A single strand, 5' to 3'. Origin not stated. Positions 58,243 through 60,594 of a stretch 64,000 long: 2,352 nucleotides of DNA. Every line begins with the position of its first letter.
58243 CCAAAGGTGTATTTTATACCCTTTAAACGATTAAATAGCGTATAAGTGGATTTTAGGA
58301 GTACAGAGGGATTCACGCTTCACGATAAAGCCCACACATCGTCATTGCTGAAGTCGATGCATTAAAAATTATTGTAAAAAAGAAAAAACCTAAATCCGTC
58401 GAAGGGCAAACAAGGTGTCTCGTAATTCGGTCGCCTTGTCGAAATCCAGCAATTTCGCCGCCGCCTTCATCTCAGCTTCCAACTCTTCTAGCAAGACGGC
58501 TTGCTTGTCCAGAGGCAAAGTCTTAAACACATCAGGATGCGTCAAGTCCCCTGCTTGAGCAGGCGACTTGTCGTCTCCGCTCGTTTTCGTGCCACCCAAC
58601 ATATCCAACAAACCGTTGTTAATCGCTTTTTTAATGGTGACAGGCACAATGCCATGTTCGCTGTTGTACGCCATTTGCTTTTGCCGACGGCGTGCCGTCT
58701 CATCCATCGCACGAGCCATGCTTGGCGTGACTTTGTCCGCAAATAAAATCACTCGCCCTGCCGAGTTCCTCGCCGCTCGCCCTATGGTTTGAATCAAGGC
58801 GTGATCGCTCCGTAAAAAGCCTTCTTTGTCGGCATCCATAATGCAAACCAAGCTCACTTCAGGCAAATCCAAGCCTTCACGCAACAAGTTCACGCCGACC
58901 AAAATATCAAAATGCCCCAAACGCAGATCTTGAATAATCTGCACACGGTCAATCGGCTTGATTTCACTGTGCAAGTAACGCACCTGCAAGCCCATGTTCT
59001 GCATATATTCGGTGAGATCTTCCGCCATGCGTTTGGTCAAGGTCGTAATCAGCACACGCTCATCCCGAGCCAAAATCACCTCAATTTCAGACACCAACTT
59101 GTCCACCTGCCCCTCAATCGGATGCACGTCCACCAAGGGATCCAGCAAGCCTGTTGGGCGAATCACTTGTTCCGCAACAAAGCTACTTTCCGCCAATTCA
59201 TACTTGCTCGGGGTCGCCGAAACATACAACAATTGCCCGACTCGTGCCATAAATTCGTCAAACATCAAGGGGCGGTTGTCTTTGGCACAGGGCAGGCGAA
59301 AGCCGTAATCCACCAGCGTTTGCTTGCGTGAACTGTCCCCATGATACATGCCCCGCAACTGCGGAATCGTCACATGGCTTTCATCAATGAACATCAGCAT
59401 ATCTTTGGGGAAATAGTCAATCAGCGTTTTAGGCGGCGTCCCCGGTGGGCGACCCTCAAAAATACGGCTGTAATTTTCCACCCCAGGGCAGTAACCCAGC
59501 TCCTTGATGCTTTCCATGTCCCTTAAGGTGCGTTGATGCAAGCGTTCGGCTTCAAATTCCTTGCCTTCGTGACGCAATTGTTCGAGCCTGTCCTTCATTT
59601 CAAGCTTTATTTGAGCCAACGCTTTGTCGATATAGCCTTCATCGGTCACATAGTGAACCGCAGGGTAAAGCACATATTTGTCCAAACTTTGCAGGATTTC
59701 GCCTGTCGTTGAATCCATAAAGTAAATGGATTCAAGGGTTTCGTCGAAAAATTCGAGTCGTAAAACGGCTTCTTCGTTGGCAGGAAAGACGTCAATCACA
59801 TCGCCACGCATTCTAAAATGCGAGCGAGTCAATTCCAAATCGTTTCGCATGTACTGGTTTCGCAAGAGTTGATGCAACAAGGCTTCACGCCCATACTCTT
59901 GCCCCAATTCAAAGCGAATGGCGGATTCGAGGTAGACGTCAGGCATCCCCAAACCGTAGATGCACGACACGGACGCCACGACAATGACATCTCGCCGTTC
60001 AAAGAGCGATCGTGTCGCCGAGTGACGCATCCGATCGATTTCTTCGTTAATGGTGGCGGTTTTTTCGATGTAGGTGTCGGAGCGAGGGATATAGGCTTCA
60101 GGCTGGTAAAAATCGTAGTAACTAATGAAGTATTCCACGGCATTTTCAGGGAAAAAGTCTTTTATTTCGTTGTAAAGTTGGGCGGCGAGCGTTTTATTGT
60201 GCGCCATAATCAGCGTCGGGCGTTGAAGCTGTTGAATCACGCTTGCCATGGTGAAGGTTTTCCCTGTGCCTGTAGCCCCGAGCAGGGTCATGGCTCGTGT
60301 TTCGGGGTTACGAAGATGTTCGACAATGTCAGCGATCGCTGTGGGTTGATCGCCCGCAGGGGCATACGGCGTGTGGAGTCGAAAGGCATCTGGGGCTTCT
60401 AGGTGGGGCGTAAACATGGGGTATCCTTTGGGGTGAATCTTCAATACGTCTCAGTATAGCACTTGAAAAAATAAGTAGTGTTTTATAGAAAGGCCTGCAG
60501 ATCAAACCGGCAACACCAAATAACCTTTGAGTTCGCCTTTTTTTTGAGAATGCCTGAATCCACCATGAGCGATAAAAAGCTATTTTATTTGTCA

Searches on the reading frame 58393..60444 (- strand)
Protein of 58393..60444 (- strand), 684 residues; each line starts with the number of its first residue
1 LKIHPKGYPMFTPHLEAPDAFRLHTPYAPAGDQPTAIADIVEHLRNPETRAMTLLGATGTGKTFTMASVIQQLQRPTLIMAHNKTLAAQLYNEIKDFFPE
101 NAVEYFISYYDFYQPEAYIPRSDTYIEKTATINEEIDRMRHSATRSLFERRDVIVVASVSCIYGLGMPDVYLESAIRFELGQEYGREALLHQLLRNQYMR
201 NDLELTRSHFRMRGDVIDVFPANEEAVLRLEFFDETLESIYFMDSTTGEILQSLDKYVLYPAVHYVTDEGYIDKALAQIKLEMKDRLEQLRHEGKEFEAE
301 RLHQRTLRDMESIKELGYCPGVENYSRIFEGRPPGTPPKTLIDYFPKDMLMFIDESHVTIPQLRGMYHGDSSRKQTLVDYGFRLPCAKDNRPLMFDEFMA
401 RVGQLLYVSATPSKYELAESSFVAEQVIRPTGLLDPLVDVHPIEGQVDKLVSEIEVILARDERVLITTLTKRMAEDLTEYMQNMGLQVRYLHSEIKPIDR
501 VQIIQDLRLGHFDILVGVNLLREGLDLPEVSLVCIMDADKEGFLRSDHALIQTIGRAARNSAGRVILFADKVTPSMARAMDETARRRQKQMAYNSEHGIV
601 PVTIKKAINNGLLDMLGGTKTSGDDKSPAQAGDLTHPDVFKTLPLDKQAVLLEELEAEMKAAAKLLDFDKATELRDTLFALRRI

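Call 88: search_protein_families(library=pfam, proteins=[window:58393-60444:-], max_evalue=0.00001)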
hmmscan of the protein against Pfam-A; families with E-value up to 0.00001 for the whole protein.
window:58393-60444:- (684 aa): 5 families
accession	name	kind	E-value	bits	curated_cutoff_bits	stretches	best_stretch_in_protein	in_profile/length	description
PF17757.6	UvrB_inter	-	1e-27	96.5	22.9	1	176-265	1-91/91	UvrB interaction domain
PF12344.14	UvrB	-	2.2e-21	75.9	27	1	567-608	1-42/43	Ultra-violet resistance protein B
PF00271.37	Helicase_C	-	2.6e-20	73.1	23.5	1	454-560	10-109/110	Helicase conserved C-terminal domain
PF04851.21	ResIII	-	2.7e-13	50.6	22.5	1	32-155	7-130/164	Type III restriction enzyme, res subunit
PF02151.25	UVR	-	2.6e-07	30.6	21.5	1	651-683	3-35/36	UvrB/uvrC motif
